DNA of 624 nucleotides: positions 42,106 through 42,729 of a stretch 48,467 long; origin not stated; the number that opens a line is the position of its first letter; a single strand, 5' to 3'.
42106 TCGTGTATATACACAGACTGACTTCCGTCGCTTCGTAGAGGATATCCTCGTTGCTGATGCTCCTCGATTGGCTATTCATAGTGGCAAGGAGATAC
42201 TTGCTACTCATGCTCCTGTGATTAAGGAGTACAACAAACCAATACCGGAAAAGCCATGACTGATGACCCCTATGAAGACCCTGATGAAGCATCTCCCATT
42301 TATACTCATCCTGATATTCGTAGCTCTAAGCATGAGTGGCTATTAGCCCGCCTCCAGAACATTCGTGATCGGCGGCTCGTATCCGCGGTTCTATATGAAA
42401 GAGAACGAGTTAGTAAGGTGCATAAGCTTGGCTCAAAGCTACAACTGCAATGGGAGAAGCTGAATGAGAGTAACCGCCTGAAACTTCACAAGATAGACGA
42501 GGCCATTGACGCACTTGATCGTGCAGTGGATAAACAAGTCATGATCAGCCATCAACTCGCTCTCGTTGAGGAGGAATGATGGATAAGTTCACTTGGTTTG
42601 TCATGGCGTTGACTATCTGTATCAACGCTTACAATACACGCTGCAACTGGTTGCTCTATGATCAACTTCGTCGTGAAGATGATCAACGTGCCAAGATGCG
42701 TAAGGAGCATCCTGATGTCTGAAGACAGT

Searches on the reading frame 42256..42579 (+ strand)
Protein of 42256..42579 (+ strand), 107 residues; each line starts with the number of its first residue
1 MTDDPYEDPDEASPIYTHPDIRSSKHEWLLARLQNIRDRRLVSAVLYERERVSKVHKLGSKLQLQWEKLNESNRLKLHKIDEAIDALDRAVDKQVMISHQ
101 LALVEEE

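Call 77: search_protein_families(library=pfam, proteins=[window:42256-42579:+], max_evalue=0.05)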
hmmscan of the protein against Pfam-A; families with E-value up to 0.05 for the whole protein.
window:42256-42579:+ (107 aa): 1 family
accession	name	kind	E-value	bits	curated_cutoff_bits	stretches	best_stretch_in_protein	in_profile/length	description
PF19995.5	iSTAND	-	0.017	15.9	24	1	24-101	36-123/163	inactive STAND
